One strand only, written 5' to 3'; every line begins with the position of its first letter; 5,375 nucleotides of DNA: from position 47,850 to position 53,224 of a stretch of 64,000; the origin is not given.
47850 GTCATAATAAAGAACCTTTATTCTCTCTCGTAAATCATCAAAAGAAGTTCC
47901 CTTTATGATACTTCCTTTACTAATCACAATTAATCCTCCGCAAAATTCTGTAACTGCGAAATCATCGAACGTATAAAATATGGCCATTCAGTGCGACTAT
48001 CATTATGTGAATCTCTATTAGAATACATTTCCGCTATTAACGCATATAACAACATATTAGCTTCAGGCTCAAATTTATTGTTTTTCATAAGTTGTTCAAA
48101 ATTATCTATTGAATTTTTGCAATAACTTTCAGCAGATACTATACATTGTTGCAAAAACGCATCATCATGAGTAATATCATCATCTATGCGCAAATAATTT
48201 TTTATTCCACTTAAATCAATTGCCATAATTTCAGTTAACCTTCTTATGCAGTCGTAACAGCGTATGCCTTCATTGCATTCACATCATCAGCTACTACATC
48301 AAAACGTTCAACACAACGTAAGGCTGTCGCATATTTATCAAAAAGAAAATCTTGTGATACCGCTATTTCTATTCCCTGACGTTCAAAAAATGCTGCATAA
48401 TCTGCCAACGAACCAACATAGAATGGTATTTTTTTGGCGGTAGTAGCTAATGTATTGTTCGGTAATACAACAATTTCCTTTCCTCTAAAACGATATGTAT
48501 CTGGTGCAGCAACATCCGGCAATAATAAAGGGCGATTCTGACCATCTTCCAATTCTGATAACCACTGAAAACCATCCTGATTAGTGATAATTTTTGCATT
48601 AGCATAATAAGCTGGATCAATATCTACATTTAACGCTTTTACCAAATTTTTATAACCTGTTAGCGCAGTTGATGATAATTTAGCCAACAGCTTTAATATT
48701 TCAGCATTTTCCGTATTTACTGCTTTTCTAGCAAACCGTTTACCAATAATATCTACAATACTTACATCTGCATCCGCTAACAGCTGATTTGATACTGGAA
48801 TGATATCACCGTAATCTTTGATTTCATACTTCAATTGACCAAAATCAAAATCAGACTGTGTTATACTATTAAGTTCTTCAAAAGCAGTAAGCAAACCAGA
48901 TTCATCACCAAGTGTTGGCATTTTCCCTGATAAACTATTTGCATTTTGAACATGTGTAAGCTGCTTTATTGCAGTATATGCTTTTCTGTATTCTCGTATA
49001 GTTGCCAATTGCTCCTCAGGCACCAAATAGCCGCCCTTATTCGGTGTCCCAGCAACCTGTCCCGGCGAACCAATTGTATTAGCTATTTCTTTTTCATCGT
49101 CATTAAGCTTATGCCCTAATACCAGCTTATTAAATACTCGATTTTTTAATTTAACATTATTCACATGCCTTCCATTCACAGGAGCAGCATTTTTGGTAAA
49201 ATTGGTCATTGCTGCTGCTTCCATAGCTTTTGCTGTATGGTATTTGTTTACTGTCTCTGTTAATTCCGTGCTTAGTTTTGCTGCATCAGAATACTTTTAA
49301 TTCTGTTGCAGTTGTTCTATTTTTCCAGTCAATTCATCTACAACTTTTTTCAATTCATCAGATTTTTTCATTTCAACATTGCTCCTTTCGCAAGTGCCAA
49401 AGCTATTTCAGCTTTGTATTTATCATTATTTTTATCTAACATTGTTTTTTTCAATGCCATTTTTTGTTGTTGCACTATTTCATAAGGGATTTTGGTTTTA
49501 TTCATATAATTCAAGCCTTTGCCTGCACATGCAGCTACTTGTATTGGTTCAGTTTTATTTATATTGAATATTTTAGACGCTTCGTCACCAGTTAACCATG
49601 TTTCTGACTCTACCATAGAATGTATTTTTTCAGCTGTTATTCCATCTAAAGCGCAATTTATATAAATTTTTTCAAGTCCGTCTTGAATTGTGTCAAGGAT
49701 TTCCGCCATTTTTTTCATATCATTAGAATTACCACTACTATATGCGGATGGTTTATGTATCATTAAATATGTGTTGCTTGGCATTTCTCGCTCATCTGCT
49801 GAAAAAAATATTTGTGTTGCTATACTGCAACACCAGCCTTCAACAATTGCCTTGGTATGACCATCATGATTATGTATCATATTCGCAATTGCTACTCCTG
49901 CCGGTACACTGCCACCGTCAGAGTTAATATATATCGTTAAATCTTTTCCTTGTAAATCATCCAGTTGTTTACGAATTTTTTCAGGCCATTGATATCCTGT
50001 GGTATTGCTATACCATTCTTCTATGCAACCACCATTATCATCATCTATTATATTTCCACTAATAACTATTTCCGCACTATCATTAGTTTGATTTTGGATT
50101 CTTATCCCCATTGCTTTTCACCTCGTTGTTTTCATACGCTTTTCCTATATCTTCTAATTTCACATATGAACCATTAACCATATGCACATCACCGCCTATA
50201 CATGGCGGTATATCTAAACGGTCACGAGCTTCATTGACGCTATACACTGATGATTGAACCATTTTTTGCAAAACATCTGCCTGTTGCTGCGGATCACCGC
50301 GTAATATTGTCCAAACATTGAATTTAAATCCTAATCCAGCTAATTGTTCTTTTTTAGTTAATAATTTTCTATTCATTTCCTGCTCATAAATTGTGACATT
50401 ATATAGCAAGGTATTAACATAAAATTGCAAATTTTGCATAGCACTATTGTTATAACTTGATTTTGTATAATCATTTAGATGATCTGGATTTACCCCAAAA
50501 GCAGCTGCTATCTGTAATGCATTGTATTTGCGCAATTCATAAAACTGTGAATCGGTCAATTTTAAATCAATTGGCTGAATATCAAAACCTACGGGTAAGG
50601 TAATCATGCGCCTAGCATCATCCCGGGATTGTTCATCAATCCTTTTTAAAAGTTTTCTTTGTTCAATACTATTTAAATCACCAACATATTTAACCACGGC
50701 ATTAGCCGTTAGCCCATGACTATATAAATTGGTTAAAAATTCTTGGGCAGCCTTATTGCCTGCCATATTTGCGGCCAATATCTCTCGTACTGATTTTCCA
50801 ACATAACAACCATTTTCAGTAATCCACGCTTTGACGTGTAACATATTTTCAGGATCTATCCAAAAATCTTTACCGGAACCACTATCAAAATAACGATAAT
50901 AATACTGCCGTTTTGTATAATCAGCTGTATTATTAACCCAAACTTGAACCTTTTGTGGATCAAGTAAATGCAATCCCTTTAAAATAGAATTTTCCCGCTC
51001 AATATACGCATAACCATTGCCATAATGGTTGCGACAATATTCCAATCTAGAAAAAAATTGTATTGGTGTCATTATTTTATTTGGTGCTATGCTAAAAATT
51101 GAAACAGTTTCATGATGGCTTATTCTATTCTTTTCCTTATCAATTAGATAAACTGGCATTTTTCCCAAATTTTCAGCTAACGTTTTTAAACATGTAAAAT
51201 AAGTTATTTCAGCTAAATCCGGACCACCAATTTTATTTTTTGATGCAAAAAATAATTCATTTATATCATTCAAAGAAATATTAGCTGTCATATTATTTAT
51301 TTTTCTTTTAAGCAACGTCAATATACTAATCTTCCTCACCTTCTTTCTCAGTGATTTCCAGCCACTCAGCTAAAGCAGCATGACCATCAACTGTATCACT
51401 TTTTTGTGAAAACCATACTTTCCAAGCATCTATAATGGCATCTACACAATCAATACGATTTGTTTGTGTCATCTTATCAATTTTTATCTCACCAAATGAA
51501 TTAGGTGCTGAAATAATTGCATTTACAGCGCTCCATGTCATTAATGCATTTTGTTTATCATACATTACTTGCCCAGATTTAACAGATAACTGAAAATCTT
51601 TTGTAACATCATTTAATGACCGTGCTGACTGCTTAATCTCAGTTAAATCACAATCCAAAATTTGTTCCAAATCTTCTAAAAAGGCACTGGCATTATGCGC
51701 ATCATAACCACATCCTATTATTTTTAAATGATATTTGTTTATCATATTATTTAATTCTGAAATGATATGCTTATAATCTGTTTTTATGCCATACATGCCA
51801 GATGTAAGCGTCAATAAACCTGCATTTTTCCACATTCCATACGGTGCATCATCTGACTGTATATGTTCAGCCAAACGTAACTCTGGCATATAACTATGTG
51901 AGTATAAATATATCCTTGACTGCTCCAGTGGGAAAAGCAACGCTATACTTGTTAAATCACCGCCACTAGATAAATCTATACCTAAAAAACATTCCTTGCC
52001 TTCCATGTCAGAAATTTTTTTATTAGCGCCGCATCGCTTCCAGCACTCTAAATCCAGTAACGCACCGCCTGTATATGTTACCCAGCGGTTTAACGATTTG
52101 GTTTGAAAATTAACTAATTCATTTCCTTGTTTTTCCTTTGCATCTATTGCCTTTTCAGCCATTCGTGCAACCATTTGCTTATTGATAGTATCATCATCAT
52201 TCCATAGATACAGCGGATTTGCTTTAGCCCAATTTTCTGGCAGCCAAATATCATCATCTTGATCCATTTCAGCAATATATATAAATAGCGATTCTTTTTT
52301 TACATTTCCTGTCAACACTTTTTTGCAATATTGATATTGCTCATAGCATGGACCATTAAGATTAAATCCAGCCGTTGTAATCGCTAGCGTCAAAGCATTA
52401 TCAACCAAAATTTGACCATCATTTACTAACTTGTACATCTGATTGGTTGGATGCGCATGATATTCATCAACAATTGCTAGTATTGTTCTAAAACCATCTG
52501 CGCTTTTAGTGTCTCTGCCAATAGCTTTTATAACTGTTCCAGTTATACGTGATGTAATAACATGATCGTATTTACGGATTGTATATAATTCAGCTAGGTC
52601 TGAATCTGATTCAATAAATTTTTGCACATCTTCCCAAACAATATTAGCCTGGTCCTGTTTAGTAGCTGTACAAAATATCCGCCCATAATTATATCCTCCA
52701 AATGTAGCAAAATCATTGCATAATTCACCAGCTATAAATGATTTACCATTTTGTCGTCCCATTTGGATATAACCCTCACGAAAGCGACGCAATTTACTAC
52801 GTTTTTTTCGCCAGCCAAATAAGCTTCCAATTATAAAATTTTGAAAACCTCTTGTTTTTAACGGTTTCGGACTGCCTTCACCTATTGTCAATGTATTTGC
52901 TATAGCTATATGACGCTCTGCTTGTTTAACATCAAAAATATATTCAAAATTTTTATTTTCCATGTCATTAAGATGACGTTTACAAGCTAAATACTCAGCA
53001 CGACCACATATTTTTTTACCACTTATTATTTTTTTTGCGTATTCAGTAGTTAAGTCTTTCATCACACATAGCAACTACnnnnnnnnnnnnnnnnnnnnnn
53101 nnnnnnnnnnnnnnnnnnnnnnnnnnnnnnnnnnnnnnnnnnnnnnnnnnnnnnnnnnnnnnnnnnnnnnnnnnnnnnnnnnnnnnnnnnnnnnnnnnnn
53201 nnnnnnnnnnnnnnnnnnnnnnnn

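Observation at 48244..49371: In-frame stop codon in the major capsid gene of prophage 2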

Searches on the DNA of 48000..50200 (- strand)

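Call 7: search_dna_similar(query=window:48000-50200:-, collection=phages, mode=distant, max_rows=20)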
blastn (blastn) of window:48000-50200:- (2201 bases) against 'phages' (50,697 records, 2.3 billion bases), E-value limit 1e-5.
No match.
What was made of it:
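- Tried and rejected: A blastn 'distant' search of 48000-50200 against the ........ phage collection found no match (call 7).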

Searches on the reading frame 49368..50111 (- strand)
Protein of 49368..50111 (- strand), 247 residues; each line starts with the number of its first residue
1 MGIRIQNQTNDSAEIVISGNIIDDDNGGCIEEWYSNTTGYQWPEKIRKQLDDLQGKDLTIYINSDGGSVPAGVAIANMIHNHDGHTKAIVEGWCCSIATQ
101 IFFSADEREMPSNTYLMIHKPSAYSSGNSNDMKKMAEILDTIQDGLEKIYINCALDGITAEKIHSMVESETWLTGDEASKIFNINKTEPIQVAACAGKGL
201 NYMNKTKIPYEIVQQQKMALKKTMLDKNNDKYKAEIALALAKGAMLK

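Call 8: search_protein_families(library=pfam, proteins=[window:49368-50111:-])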
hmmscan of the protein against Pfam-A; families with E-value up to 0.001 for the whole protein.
window:49368-50111:- (247 aa): 1 family
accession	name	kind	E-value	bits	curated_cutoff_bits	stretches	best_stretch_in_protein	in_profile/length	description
PF00574.28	CLP_protease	-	2.8e-23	83.2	20.2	1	54-180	45-171/182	Clp protease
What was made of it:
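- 49368..50111 (-): ClpP-type prohead protease, intact. Its TGA stop overlaps the capsid ATG (ATGA). Pfam PF00574 E = 2.8e-23 (call 8).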

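Call 17: find_encoding_contigs(protein=window:49368-50111:-, flank=6000, max_places=10)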
Protein window:49368-50111:- (247 aa): 4 contigs read that carry it; 3 places shown.
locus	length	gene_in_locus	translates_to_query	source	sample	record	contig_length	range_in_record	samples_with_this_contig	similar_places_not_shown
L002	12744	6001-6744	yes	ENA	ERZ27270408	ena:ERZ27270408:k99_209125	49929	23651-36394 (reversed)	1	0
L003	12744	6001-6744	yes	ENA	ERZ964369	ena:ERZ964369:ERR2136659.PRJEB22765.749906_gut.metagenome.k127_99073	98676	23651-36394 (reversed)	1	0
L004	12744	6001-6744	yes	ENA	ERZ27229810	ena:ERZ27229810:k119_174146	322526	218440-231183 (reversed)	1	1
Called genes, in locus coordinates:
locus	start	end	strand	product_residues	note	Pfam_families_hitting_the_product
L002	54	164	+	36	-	-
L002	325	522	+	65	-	-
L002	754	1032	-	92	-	PF13744:HTH_37, PF01381:HTH_3, PF13443:HTH_26, PF13560:HTH_31, PF12844:HTH_19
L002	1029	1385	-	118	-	PF05973:Gp49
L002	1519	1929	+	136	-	-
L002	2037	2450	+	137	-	-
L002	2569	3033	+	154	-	PF05119:Terminase_4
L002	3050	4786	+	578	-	PF03354:TerL_ATPase, PF20441:TerL_nuclease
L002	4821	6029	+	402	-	PF04860:Phage_portal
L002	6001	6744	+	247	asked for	PF00574:CLP_protease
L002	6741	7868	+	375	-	PF05065:Phage_capsid, PF25209:Phage_capsid_4 (weak)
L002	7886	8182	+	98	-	PF05135:Phage_connect_1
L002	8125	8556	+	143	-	PF05521:Phage_HCP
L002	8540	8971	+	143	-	PF04883:HK97-gp10_like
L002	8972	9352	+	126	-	-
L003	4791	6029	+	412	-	PF04860:Phage_portal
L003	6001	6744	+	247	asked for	PF00574:CLP_protease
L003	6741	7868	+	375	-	PF05065:Phage_capsid, PF25209:Phage_capsid_4 (weak)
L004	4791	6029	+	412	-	PF04860:Phage_portal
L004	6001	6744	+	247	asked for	PF00574:CLP_protease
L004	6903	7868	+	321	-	PF05065:Phage_capsid, PF25209:Phage_capsid_4 (weak)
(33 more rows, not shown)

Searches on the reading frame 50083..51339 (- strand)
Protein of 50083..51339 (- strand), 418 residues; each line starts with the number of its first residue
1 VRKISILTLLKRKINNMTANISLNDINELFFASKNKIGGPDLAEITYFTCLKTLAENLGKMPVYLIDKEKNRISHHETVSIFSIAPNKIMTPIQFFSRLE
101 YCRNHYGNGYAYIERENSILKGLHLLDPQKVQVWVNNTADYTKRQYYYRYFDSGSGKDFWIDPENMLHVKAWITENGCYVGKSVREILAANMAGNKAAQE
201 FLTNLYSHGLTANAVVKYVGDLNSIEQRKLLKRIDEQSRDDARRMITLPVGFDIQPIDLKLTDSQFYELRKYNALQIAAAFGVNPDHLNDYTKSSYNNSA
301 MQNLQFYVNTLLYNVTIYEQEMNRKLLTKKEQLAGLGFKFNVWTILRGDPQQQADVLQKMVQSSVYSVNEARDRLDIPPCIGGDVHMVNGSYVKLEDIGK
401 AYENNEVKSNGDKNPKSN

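Call 8: search_protein_families(library=pfam, proteins=[window:50083-51339:-])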
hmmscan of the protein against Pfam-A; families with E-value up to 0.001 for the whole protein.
window:50083-51339:- (418 aa): 1 family
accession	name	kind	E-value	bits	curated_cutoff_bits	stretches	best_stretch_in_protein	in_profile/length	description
PF04860.17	Phage_portal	-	7.2e-73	246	39.1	1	46-376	2-321/321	Phage portal protein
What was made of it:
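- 50083..51339 (-): Portal protein, intact. Pfam PF04860 E = 7e-73 (call 8)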

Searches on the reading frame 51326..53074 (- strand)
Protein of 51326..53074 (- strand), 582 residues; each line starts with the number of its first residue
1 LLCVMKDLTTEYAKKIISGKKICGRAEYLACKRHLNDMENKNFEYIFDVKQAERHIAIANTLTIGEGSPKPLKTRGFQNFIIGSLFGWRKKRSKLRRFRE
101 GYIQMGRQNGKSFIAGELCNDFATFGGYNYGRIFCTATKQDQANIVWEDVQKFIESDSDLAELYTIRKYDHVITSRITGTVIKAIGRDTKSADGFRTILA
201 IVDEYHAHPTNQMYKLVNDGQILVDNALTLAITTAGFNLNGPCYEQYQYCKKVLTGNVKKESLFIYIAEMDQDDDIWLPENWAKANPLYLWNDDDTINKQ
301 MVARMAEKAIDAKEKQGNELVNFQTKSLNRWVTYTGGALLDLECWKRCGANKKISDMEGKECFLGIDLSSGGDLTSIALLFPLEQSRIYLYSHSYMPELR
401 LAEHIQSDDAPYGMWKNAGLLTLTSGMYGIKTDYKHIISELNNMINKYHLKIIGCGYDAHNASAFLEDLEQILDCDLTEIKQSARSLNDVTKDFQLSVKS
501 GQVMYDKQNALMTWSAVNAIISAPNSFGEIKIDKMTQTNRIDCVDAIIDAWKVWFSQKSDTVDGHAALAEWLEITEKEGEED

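Call 8: search_protein_families(library=pfam, proteins=[window:51326-53074:-])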
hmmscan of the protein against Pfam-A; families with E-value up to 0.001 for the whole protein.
window:51326-53074:- (582 aa): 2 families
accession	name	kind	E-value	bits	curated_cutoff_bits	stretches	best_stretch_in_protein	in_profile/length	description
PF20441.4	TerL_nuclease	-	5.6e-38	131.2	24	1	258-551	2-279/286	Terminase large subunit, endonuclease domain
PF03354.21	TerL_ATPase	-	1.5e-36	126.2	23.7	1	77-251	2-177/178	Terminase large subunit, ATPase domain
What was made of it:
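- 51326..53074 (-): Terminase large subunit, intact. Pfam PF03354 and PF20441 (call 8)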
